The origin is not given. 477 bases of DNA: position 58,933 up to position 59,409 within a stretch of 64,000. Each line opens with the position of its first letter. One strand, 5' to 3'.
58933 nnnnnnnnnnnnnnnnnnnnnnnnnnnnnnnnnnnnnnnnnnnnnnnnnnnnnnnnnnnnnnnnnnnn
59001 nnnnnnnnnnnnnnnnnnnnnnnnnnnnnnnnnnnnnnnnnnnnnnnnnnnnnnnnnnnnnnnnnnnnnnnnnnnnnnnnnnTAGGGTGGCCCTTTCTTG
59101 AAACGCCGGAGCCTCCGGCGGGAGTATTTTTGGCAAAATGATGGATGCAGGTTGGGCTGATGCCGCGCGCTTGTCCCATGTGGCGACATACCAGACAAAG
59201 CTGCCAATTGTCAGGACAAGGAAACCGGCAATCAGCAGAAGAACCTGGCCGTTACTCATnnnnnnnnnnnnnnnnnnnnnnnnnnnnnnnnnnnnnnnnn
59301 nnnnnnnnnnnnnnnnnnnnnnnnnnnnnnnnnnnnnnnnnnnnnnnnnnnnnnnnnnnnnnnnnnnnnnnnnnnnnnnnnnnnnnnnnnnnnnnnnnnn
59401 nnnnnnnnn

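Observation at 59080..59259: Hidden 59-aa membrane protein translationally coupled to both soeA and soeB: candidate fourth Soe subunit or assembly factor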

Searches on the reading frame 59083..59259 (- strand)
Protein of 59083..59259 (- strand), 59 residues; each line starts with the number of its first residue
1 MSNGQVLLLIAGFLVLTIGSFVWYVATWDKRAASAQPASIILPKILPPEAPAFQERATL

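Call 9: search_protein_families(library=ncbifam, proteins=[window:59083-59259:-], max_evalue=0.01)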
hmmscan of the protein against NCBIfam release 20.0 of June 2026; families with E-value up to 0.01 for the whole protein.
window:59083-59259:- (59 aa): 0 families

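Call 10: search_protein_families(library=pfam, proteins=[window:59083-59259:-], max_evalue=0.1)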
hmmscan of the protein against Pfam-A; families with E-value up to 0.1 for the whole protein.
window:59083-59259:- (59 aa): 0 families

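Call 11: find_homologous_proteins(query=window:59083-59259:-, max_evalue=10)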
Query seq(59 aa) (59 aa): 20 proteins with E <= 10 among 20 candidates.
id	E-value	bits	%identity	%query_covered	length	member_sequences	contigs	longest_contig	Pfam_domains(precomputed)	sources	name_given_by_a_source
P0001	2.2e-30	120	100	100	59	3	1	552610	-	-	-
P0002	5.2e-24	101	86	100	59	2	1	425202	-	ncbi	-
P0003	2.0e-20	89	76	100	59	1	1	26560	-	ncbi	ncbi:MAG: hypothetical protein AAFQ09_01695 [Pseudomonadota bacterium]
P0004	9.4e-20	87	79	98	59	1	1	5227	-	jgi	jgi:hypothetical protein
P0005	2.1e-18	83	69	100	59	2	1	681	-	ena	-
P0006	4.8e-17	79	69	100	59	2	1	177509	-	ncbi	-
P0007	8.3e-17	78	72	90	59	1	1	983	-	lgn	-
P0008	3.2e-16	76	68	97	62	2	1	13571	-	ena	-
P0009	2.0e-14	71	70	97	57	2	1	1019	-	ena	-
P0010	2.5e-14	70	70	97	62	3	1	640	-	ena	-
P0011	3.3e-14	70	68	97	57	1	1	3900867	-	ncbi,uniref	ncbi:hypothetical protein [Yoonia sp. BS5-3]|uniref:Uncharacterized protein n=1 Tax=Yoonia phaeophyt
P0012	4.8e-14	69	70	97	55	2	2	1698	-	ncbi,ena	-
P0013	6.4e-14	69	64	90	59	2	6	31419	-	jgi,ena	-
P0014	6.6e-13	66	63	95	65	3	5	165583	-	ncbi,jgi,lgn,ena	jgi:hypothetical protein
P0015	1.3e-12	65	59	100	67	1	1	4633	-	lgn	-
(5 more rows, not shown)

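Call 15: find_encoding_contigs(protein=P0011, flank=5000, max_places=2)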
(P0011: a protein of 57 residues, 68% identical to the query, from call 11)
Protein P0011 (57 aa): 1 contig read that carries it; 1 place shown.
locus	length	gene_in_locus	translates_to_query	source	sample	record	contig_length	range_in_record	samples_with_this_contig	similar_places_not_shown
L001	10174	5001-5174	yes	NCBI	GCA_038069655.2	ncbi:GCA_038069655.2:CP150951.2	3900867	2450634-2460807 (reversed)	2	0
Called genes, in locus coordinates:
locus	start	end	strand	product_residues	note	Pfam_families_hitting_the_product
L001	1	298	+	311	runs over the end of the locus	PF01515:PTA_PTB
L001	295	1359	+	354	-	PF00871:Acetate_kinase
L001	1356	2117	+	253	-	PF01925:TauE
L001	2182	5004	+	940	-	PF04879:Molybdop_Fe4S4, PF00384:Molybdopterin, PF01568:Molydop_binding (weak)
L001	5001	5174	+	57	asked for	-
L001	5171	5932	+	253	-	PF25160:LdpA_Fe-S-bd (faint), PF12838:Fer4_7, PF13237:Fer4_10, PF13247:Fer4_11, PF13187:Fer4_9 (weak), PF00037:Fer4, PF12797:Fer4_2 (weak), PF12837:Fer4_6 (weak), +3 more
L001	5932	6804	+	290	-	PF04976:DmsC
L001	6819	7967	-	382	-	PF09587:PGA_cap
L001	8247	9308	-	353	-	PF00005:ABC_tran, PF17912:OB_MalK, PF08402:TOBE_2 (weak)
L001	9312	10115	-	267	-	PF09339:HTH_IclR, PF01614:IclR_C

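Call 16: find_encoding_contigs(protein=P0014, flank=5000, max_places=3)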
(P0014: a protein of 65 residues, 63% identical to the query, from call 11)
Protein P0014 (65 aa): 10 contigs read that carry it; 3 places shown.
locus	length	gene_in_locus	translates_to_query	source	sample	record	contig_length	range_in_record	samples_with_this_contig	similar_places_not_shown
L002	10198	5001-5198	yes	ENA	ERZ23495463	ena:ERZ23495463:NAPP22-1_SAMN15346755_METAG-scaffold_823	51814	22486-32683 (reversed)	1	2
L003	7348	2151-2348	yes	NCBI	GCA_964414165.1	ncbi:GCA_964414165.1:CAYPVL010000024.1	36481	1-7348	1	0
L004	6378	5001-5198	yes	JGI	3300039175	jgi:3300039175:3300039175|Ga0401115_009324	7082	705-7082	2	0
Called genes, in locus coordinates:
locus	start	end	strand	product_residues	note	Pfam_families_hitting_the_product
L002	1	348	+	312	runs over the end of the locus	PF01515:PTA_PTB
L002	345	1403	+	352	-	PF00871:Acetate_kinase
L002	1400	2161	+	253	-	PF01925:TauE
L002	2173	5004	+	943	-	PF04879:Molybdop_Fe4S4, PF00384:Molybdopterin, PF01568:Molydop_binding (faint)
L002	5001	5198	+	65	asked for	-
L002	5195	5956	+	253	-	PF12838:Fer4_7, PF13187:Fer4_9 (weak), PF13237:Fer4_10, PF13247:Fer4_11, PF13187:Fer4_9 (weak), PF00037:Fer4, PF12797:Fer4_2 (weak), PF12837:Fer4_6 (weak), +5 more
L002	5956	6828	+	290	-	PF04976:DmsC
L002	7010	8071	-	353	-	PF00005:ABC_tran, PF17912:OB_MalK, PF08402:TOBE_2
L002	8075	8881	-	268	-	PF09339:HTH_IclR, PF01614:IclR_C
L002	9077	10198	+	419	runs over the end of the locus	PF01547:SBP_bac_1, PF13416:SBP_bac_8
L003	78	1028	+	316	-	PF02912:Phe_tRNA-synt_N, PF01409:tRNA-synt_2d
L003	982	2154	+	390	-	PF01568:Molydop_binding (weak)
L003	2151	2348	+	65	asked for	-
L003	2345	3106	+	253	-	PF12838:Fer4_7, PF13187:Fer4_9 (weak), PF13237:Fer4_10, PF13247:Fer4_11, PF13187:Fer4_9 (weak), PF00037:Fer4, PF12797:Fer4_2 (weak), PF12837:Fer4_6 (weak), +5 more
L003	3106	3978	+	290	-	PF04976:DmsC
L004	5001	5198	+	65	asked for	-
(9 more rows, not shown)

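Call 21: search_protein_representatives(alignment_id=A1)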
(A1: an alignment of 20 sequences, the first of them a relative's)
Query: 20 sequences, 57 profile positions. Proteins with E-value up to 0.001 (for the whole library): 81; up to 1e-10: 34; up to 1e-30: 0. The best 81 are listed.
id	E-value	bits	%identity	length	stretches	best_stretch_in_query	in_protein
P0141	1.5e-20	89.0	-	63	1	1-54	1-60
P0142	2.0e-20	88.7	-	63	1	1-51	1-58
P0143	7.3e-19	83.7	-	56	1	1-54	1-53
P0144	1.5e-17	79.4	-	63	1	1-55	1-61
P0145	4.5e-17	77.9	-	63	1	5-51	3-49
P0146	5.8e-17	77.6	-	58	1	1-56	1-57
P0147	1.4e-16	76.4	-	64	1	1-51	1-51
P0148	1.7e-16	76.0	-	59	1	1-56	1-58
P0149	2.4e-16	75.6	-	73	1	1-45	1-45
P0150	2.5e-16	75.5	-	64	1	1-56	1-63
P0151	4.5e-16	74.7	-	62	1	1-33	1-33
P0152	8.8e-16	73.8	-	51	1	1-47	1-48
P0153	2.6e-15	72.3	-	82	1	1-49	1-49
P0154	6.7e-15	71.0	-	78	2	1-47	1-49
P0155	7.4e-15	70.8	-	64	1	1-56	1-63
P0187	9.6e-08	48.0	-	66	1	5-39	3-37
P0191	3.8e-07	46.2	-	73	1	5-38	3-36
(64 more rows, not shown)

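Call 42: find_homologous_proteins(query=A2, max_evalue=0.001)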
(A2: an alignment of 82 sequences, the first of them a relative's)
Query A2 (82 sequences) (59 aa, profile of the alignment): 322 proteins with E <= 0.001 among 4208 candidates; the best 120 are listed.
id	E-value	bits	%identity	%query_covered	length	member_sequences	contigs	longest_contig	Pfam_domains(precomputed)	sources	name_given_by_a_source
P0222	9.0e-20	89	50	58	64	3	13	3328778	-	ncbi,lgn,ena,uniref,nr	ncbi:hypothetical protein FTO60_13825 [Octadecabacter sp. SW4]|uniref:hypothetical protein n=1 Tax=O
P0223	1.6e-19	88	64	56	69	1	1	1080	-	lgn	-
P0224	3.1e-19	87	47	92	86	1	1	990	-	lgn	-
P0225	3.4e-19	87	66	49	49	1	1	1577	-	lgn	-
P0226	4.2e-19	87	61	100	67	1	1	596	-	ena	-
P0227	1.1e-18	85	66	59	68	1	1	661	-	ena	-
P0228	1.3e-18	85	79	24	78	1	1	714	-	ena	-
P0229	1.4e-18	85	49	73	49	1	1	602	-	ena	-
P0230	2.0e-18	84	41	78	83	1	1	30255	-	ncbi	-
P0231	3.0e-18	84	51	73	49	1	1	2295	-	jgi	jgi:hypothetical protein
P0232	3.1e-18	84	55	56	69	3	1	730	-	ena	-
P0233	5.2e-18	83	51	58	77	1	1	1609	-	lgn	-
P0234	5.7e-18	83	56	42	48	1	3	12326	-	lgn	-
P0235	7.5e-18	83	60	100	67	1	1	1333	-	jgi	-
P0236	7.5e-18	83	44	66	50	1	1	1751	-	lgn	-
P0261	4.2e-17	80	49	59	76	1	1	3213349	-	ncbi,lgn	-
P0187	7.8e-17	79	54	44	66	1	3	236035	-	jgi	-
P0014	8.9e-17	79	63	95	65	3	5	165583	-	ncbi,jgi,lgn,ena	jgi:hypothetical protein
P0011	1.8e-16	78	68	97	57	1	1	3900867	-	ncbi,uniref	ncbi:hypothetical protein [Yoonia sp. BS5-3]|uniref:Uncharacterized protein n=1 Tax=Yoonia phaeophyt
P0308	4.7e-16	77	38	51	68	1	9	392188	-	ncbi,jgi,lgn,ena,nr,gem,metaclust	ncbi:MAG: hypothetical protein HLUCCA08_01285 [Rhodobacteraceae bacterium HLUCCA08]|nr:MAG: hypothet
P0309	4.8e-16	77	51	61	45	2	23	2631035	-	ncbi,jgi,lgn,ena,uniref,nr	ncbi:MAG: hypothetical protein HLUCCA05_05535 [Roseibaca calidilacus]|uniref:Uncharacterized protein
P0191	6.0e-16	76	53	49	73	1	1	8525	-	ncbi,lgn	ncbi:MAG: hypothetical protein AAGL89_14150 [Pseudomonadota bacterium]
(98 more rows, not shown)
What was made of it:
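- Family: 20 close homologues (call 11); 81 clusters at 50% identity among 1.84 billion representatives, all 41-109 aa (call 21); 322 clusters at 90% identity (call 42).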

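Call 43: find_encoding_contigs(protein=P0222, flank=4500, max_places=1)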
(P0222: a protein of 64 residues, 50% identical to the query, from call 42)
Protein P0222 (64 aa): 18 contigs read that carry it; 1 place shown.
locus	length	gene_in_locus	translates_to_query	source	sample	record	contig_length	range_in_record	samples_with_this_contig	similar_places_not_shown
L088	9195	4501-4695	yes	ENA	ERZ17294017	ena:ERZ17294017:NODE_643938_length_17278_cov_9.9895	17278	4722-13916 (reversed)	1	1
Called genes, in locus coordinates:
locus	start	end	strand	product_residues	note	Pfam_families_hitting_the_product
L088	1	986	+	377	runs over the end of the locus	PF00285:Citrate_synt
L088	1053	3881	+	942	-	PF04879:Molybdop_Fe4S4, PF00384:Molybdopterin, PF01568:Molydop_binding (weak)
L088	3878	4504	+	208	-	PF01810:LysE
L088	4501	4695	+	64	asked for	-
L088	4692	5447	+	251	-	PF25160:LdpA_Fe-S-bd (faint), PF12838:Fer4_7, PF13237:Fer4_10, PF13247:Fer4_11, PF13187:Fer4_9 (weak), PF00037:Fer4, PF12797:Fer4_2 (weak), PF12837:Fer4_6 (weak), +3 more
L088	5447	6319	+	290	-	PF04976:DmsC (weak)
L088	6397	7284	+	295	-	PF05035:DGOK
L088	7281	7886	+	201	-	PF01081:Aldolase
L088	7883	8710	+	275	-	PF08450:SGL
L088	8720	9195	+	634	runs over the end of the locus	PF02449:Glyco_hydro_42, PF08532:Glyco_hydro_42M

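Call 44: find_encoding_contigs(protein=P0309, flank=4500, max_places=1)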
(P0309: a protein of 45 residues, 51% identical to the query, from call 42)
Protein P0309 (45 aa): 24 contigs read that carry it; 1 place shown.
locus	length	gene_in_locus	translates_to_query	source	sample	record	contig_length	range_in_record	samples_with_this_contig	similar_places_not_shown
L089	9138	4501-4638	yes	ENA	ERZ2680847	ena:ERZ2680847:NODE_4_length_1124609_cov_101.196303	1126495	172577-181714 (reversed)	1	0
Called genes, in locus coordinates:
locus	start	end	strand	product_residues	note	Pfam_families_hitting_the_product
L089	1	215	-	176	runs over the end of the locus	PF14559:TPR_19, PF13431:TPR_17 (faint), PF14559:TPR_19 (weak), PF14561:TPR_20, PF13432:TPR_16 (weak)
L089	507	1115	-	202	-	PF03372:Exo_endo_phos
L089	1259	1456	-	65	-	PF03372:Exo_endo_phos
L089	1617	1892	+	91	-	PF04879:Molybdop_Fe4S4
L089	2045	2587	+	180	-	-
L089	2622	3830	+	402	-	PF00384:Molybdopterin (weak)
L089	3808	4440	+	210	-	PF01568:Molydop_binding (weak)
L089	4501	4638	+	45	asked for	-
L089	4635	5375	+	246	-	PF25160:LdpA_Fe-S-bd (faint), PF12838:Fer4_7 (weak), PF13237:Fer4_10, PF13247:Fer4_11, PF13187:Fer4_9 (weak), PF00037:Fer4, PF12797:Fer4_2 (weak), PF12837:Fer4_6, +4 more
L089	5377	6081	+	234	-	-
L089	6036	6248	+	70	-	-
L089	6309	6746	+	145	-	PF20159:YidB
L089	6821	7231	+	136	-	PF01475:FUR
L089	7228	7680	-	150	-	PF13801:Metal_resist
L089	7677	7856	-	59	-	-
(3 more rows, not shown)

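Call 45: find_encoding_contigs(protein=P0308, flank=4500, max_places=1)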
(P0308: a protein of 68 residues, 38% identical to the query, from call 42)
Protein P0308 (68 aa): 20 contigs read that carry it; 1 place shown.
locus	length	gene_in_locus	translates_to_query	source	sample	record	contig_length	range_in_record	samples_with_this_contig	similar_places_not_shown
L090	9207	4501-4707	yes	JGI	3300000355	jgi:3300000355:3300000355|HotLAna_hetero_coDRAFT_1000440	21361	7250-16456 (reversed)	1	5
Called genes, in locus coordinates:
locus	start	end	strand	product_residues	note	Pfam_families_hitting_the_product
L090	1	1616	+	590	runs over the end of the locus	PF02776:TPP_enzyme_N, PF00205:TPP_enzyme_M, PF02775:TPP_enzyme_C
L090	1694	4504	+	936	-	PF04879:Molybdop_Fe4S4, PF00384:Molybdopterin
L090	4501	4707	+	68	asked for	-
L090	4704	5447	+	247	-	PF12797:Fer4_2 (weak), PF12838:Fer4_7, PF13237:Fer4_10, PF13247:Fer4_11, PF13187:Fer4_9 (weak), PF00037:Fer4, PF12797:Fer4_2 (weak), PF12837:Fer4_6 (weak), +5 more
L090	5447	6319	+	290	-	PF04976:DmsC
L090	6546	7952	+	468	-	PF01565:FAD_binding_4, PF02913:FAD-oxidase_C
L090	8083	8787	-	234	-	-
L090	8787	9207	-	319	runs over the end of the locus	PF01379:Porphobil_deam, PF03900:Porphobil_deamC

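Call 46: find_encoding_contigs(protein=P0261, flank=4500, max_places=1)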
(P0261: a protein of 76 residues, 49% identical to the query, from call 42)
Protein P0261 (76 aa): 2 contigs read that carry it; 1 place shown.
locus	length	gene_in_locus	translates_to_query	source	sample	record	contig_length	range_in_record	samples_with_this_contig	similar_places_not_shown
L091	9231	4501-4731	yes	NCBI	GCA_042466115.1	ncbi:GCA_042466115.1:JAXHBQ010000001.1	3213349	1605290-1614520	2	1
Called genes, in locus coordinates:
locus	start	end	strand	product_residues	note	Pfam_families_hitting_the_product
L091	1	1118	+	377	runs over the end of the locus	PF00285:Citrate_synt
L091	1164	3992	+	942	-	PF04879:Molybdop_Fe4S4, PF00384:Molybdopterin, PF01568:Molydop_binding (weak)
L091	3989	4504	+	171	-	-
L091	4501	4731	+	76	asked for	-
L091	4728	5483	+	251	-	PF25160:LdpA_Fe-S-bd (faint), PF12838:Fer4_7 (weak), PF13237:Fer4_10, PF13247:Fer4_11, PF13187:Fer4_9 (weak), PF00037:Fer4, PF12797:Fer4_2 (weak), PF12837:Fer4_6 (weak), +3 more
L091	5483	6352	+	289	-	PF04976:DmsC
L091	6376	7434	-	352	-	PF00005:ABC_tran, PF17912:OB_MalK, PF08402:TOBE_2 (weak)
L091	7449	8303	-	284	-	PF09339:HTH_IclR, PF01614:IclR_C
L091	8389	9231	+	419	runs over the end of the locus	PF01547:SBP_bac_1, PF13416:SBP_bac_8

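Call 50: search_solved_structures(query=A2, max_evalue=10)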
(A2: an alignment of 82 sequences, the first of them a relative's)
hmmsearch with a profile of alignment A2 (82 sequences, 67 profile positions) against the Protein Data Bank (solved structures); distinct sequences matched with E-value up to 10: 3.
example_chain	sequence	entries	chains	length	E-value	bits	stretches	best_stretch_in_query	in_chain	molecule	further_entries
6xkw_o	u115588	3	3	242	0.19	15.4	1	4-19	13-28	Cytochrome c oxidase, Cbb3-type, subunit II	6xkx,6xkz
9dzq_E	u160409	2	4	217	1.3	12.8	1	22-50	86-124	Human antibody PIV3HN-05 light chain | PIV3HN-05 light chain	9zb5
5wuc_A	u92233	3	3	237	3.7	11.3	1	15-27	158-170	Uncharacterized protein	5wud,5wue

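Call 51: search_protein_families(library=pfam, alignment_id=A2, max_evalue=1)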
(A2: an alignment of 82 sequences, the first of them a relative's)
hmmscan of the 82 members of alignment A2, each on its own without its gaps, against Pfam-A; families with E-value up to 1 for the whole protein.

A. member 1, P0001 (59 aa): 0 families

B. families by the number of members that match (of 82 scanned): 32 families (the first 25 are shown)
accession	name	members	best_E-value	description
PF19942.4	DUF6404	4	0.0019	Family of unknown function (DUF6404)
PF10907.13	DUF2749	4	0.0025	Protein of unknown function (DUF2749)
PF15179.11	Myc_target_1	4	0.065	Myc target protein 1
PF19592.4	DUF6097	3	0.06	Family of unknown function (DUF6097)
PF00892.27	EamA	2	0.0075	EamA-like transporter family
PF13190.11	PDGLE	2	0.01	PDGLE domain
PF06422.18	PDR_CDR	2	0.041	CDR ABC transporter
PF00558.24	Vpu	2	0.073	Vpu protein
PF02937.20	COX6C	2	0.15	Cytochrome c oxidase subunit VIc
PF19862.4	DUF6336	2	0.16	Family of unknown function (DUF6336)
PF00858.29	ASC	2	0.32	Amiloride-sensitive sodium channel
PF08139.17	LPAM_1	2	0.72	Prokaryotic membrane lipoprotein lipid attachment site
PF19623.4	DUF6128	1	0.0031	Family of unknown function (DUF6128)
PF11992.13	TgpA_N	1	0.02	TgpA N-terminal domain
PF25698.1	EBNA2_Core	1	0.031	EBNA-2 core transactivation domain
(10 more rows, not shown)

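Call 60: predict_structure(alignment_id=A2)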
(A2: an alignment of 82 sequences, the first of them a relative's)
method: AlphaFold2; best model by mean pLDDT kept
length: 59 residues; sequences in the alignment: 82
mean_pLDDT: 80.4   pTM: 0.43
mean pLDDT of the five models: 80.4, 79.0, 77.8, 75.8, 75.4
residues with pLDDT >= 90: 26; 70-90: 12; 50-70: 20; < 50: 1
segments of 3 or more residues with pLDDT < 50: none
pLDDT, mean of each block of 10 residues (from residue 1): 95 98 91 70 69 56
secondary structure, 60 per line:
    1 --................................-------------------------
elements in order: H3-34
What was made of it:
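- Structure: AF2 gives helix 3-34 with pLDDT 91-98 over residues 1-30 and a low-confidence tail (call 60).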

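Call 66: find_encoding_contigs(protein=P0187, flank=4000, max_places=1)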
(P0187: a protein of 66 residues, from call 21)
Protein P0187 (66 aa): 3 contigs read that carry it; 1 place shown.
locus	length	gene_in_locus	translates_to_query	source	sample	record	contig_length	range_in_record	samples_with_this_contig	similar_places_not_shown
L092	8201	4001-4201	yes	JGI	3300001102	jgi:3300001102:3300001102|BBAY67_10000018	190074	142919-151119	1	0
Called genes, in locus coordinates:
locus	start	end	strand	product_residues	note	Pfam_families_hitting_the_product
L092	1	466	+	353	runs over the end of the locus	PF00871:Acetate_kinase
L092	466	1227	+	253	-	PF01925:TauE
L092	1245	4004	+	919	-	PF04879:Molybdop_Fe4S4, PF00384:Molybdopterin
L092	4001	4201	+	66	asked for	-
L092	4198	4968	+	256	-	PF13187:Fer4_9 (faint), PF25160:LdpA_Fe-S-bd (faint), PF12838:Fer4_7 (weak), PF13237:Fer4_10, PF13247:Fer4_11, PF00037:Fer4, PF12797:Fer4_2 (weak), PF12837:Fer4_6 (weak), +3 more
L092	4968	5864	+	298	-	PF04976:DmsC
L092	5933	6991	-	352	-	PF00005:ABC_tran, PF17912:OB_MalK, PF08402:TOBE_2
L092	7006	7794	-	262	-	PF09339:HTH_IclR, PF01614:IclR_C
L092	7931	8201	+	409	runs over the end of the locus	PF01547:SBP_bac_1, PF13416:SBP_bac_8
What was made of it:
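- The one fixed neighbour is soeB/soeC, while upstream genes vary: tauE, xsc, citrate synthase, LysE, DUF6882 (calls 43-46, 66).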

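Call 67: find_encoding_contigs(protein=P0191, flank=4000, max_places=1)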
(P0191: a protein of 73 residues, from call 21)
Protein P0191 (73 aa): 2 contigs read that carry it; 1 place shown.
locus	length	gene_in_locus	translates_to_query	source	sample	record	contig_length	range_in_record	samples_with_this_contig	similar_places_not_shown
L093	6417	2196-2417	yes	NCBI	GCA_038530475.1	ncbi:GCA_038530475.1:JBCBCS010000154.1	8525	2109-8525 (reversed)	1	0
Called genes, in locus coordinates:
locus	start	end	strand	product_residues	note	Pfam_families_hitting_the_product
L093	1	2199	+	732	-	PF00384:Molybdopterin, PF01568:Molydop_binding (faint)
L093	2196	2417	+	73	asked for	-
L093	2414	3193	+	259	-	PF25160:LdpA_Fe-S-bd (faint), PF12838:Fer4_7 (weak), PF13247:Fer4_11, PF13187:Fer4_9 (weak), PF13237:Fer4_10, PF12797:Fer4_2 (weak), PF00037:Fer4, PF12837:Fer4_6 (weak), +4 more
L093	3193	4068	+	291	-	PF04976:DmsC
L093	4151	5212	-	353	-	PF00005:ABC_tran, PF17912:OB_MalK, PF08402:TOBE_2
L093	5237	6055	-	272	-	PF09339:HTH_IclR, PF01614:IclR_C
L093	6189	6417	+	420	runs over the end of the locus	PF01547:SBP_bac_1, PF13531:SBP_bac_11 (faint), PF13416:SBP_bac_8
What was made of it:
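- Synteny: 8 of 8 look-ups by the small protein land directly upstream of soeB with 4-nt overlaps (calls 15, 16, 43-46, 66, 67).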
